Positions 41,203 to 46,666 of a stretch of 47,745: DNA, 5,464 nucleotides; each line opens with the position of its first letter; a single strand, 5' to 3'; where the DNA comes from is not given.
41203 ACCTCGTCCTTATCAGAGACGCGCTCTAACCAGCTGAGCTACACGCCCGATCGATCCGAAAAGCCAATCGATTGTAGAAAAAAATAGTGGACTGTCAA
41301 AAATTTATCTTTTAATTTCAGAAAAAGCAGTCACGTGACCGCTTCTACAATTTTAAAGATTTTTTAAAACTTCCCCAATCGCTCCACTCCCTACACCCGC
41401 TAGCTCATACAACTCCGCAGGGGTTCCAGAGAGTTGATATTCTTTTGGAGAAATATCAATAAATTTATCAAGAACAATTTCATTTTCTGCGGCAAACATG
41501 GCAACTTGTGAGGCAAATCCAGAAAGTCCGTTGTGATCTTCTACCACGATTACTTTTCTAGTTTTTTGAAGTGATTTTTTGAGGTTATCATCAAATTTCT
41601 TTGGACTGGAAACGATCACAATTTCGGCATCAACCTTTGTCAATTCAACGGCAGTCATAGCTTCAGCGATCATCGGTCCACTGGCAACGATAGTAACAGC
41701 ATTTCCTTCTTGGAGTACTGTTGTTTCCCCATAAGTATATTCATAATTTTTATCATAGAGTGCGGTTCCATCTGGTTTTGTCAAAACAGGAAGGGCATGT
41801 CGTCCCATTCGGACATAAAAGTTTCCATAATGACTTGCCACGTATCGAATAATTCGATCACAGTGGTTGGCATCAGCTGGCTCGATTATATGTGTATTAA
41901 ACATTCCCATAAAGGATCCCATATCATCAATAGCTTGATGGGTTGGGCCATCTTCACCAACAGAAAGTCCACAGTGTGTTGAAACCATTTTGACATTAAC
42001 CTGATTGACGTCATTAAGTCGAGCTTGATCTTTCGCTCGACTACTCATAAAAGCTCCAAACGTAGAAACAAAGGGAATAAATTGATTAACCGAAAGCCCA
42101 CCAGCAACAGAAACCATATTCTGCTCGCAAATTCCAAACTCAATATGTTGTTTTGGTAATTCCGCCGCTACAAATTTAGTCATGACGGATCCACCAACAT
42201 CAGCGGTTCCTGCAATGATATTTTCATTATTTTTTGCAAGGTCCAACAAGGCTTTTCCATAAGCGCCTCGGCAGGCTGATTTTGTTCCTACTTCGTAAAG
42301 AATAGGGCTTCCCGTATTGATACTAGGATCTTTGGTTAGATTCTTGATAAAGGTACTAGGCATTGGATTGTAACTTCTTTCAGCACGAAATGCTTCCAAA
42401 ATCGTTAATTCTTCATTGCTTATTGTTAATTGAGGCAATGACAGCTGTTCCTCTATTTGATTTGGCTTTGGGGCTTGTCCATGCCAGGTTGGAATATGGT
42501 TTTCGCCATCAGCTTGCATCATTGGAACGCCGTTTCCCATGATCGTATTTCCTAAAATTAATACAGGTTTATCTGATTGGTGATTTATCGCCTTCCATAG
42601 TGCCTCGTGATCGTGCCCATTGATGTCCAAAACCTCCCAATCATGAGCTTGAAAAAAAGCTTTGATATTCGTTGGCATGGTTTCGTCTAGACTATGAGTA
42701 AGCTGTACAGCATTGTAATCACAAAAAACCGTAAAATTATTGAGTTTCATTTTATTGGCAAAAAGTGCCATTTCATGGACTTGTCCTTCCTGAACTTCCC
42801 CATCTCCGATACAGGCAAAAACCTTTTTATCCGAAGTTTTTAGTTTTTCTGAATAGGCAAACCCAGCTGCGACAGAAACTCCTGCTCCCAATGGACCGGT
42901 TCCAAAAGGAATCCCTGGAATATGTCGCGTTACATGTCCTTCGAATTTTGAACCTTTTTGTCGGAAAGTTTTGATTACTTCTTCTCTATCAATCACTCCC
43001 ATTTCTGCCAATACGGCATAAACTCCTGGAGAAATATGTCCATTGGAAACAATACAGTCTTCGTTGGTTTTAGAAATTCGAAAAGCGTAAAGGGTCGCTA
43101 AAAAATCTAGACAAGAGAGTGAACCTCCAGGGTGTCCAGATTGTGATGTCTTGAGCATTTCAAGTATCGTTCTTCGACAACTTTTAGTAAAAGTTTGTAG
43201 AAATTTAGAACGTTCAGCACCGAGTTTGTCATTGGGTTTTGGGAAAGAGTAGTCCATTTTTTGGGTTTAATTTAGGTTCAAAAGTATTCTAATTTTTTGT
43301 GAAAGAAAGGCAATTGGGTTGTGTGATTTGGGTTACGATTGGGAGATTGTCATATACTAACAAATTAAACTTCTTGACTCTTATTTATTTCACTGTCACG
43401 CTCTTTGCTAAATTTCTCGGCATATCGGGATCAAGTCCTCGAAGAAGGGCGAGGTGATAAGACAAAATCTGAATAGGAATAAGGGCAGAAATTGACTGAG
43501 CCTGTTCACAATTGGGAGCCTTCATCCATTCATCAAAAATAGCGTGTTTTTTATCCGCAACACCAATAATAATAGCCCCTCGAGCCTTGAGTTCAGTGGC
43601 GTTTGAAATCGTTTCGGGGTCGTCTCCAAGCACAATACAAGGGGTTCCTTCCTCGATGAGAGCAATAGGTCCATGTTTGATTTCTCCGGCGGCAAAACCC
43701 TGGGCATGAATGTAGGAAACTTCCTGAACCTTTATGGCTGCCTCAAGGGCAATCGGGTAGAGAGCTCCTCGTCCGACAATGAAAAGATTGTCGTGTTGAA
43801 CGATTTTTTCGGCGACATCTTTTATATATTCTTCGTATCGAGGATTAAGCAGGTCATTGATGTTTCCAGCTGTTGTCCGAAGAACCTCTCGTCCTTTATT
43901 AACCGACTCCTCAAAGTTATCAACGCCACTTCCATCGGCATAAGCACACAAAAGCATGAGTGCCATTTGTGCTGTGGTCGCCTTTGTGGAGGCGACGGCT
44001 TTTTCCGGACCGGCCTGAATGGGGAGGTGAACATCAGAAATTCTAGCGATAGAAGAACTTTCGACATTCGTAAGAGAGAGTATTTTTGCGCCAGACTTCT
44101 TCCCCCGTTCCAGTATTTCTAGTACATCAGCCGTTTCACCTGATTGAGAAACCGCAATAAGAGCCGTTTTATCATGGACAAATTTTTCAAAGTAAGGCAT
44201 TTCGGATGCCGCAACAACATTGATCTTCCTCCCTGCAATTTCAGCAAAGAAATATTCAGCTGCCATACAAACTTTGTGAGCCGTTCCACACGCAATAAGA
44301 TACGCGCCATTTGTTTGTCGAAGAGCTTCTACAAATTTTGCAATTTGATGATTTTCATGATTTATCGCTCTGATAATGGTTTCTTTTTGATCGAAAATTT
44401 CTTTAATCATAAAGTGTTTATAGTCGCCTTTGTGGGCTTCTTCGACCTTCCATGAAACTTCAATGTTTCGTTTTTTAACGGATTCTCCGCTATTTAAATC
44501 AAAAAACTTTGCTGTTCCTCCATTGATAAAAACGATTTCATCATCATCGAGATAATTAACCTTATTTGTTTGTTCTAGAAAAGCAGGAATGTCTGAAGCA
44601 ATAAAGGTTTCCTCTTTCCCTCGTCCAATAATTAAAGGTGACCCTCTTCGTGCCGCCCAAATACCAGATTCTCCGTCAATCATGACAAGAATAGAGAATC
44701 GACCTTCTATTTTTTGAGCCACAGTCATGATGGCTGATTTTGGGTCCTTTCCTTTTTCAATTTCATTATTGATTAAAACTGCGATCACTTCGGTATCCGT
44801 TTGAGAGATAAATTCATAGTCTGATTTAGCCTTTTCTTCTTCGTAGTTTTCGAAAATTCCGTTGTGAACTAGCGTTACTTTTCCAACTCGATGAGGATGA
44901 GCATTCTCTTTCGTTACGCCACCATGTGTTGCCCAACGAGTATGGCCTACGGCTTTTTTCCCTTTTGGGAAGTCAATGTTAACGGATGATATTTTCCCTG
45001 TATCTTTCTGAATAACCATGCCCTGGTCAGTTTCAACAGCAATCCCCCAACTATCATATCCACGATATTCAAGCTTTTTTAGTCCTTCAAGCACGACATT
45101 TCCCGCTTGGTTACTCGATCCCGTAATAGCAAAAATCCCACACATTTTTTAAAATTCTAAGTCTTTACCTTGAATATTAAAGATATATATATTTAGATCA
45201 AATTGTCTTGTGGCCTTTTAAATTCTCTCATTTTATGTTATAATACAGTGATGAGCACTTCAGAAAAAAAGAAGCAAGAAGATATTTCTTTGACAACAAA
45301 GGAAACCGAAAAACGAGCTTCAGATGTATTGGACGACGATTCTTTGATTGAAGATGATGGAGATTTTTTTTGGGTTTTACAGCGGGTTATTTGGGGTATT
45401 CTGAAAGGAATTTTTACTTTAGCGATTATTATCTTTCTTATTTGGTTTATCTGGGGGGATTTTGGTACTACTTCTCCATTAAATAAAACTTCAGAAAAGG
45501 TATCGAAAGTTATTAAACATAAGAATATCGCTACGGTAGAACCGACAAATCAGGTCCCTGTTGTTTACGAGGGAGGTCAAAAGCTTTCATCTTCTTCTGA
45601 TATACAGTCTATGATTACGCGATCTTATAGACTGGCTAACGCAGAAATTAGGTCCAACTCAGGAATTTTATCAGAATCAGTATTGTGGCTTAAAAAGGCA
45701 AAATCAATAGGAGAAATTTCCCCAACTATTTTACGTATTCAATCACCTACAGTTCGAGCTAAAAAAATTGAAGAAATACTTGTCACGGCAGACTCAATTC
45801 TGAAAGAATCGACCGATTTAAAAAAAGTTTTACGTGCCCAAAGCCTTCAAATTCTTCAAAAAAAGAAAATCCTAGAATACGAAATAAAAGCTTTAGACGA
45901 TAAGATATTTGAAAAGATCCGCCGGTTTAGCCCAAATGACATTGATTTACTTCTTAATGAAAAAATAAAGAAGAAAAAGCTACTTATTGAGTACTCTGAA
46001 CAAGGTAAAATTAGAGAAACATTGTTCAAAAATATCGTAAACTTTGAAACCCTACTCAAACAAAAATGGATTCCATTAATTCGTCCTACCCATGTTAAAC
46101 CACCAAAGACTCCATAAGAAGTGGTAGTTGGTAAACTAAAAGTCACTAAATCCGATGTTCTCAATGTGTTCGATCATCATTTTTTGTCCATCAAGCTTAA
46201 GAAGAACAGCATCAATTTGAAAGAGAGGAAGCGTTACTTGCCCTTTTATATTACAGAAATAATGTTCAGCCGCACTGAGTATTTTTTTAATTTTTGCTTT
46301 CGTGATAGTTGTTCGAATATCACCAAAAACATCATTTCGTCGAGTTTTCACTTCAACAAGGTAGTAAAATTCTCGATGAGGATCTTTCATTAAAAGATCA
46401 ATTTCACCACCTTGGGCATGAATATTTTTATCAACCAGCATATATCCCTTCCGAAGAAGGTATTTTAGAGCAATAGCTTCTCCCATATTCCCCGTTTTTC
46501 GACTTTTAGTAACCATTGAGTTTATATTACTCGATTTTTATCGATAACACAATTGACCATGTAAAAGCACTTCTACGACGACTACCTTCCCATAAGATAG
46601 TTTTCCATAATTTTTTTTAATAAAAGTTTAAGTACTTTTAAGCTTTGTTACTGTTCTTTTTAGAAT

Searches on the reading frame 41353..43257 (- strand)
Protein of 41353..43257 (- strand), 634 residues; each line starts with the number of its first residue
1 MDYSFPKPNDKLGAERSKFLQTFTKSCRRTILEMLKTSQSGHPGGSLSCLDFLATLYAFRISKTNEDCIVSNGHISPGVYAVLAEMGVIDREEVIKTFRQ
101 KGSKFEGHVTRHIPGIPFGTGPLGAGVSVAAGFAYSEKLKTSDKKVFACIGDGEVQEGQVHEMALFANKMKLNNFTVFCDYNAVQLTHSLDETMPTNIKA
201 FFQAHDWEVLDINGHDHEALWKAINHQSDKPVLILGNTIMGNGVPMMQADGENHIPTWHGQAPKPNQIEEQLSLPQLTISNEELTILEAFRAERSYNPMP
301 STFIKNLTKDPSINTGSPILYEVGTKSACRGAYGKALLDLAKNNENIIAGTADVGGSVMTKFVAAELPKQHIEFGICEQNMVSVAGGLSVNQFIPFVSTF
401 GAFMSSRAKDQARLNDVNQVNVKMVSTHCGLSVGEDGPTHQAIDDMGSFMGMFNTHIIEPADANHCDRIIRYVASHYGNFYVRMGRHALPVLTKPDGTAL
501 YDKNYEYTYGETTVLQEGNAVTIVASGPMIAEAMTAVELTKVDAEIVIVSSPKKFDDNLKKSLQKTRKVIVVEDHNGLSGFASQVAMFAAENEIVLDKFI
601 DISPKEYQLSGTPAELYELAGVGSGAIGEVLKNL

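Call 9: search_protein_families(library=pfam, proteins=[window:41353-43257:-], max_evalue=0.001)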
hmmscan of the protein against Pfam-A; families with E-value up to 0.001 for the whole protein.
window:41353-43257:- (634 aa): 6 families
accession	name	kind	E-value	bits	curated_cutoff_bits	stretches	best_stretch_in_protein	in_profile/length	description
PF00456.26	Transketolase_N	-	4.8e-34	118.3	22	1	26-254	8-259/334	Transketolase, thiamine diphosphate binding domain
PF02779.29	Transket_pyr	-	8.8e-34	117.1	27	1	328-490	4-173/174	Transketolase, pyrimidine binding domain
PF02780.25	Transketolase_C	-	3.3e-15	56.6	25.9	1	510-623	1-120/124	Transketolase, C-terminal domain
PF13292.11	DXP_synthase_N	-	1.1e-08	35.2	21.2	1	17-177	15-167/274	1-deoxy-D-xylulose-5-phosphate synthase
PF00676.26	E1_dh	-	8.6e-08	31.9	22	1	101-224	81-204/300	Dehydrogenase E1 component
PF02775.26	TPP_enzyme_C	-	0.00082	19.6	21.9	0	118-176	25-77/151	Thiamine pyrophosphate enzyme, C-terminal TPP binding domain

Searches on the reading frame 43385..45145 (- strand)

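Call 9: search_protein_families(library=pfam, proteins=[window:43385-45145:-], max_evalue=0.001)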
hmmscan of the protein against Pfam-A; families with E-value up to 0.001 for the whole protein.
window:43385-45145:- (586 aa): 6 families
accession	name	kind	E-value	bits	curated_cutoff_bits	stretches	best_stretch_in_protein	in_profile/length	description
PF01380.27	SIS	-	2.6e-41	140.9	25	2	275-399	2-127/131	SIS domain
PF13522.11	GATase_6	-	2.4e-11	44.2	27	1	62-157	10-99/130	Glutamine amidotransferase domain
PF13537.11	GATase_7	-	4.6e-08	33.5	25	1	87-190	21-122/123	Glutamine amidotransferase domain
PF13230.11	GATase_4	-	3.2e-06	26.7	23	1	31-133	34-145/272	Glutamine amidotransferases class-II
PF10432.14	bact-PGI_C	-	6.9e-05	23.3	24.5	1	441-574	5-139/151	Bacterial phospho-glucose isomerase C-terminal SIS domain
PF13580.11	SIS_2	-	0.00021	21.8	27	0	323-359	101-137/138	SIS domain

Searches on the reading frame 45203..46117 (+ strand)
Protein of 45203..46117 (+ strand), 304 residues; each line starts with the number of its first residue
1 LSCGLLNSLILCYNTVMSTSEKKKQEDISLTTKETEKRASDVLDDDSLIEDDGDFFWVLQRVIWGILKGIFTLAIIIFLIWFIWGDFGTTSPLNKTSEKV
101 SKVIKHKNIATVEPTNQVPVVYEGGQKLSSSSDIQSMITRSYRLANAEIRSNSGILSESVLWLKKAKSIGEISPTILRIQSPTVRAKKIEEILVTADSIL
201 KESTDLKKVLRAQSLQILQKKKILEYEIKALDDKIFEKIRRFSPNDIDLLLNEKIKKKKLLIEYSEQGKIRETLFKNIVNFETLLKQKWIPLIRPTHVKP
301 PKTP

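Call 79: search_protein_families(library=pfam, proteins=[window:45203-46117:+], max_evalue=0.1)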
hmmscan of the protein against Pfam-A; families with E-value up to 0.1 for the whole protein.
window:45203-46117:+ (304 aa): 1 family
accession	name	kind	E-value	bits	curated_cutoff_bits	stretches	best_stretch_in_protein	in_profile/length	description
PF13417.12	GST_N_3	-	0.034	14.9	22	0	100-138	29-67/75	Glutathione S-transferase, N-terminal domain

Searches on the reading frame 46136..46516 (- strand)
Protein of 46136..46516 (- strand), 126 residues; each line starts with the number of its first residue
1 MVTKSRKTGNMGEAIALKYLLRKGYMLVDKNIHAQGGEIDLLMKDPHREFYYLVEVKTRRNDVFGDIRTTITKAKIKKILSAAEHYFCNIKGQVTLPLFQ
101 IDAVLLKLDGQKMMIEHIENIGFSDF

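Call 79: search_protein_families(library=pfam, proteins=[window:46136-46516:-], max_evalue=0.1)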
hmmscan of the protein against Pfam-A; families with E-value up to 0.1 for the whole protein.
window:46136-46516:- (126 aa): 6 families
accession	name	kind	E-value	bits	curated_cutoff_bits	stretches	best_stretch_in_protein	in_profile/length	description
PF02021.23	UPF0102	-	1.5e-19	70.5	23.6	1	12-104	1-78/80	Uncharacterised protein family UPF0102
PF08378.17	NERD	-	1.3e-06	29.3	22.1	1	9-69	2-67/111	Nuclease-related domain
PF01939.22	NucS_C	-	9.2e-05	22.9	24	1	11-64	5-58/124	Endonuclease NucS C-terminal domain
PF08011.17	PDDEXK_9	-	0.0012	19.2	25.5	1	20-69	14-65/105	PD-(D/E)XK nuclease superfamily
PF04471.18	Mrr_cat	-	0.0071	16.9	21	1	13-89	10-79/115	Restriction endonuclease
PF13020.12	NOV_C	-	0.053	14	22.1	1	12-86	1-74/91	Protein NO VEIN, C-terminal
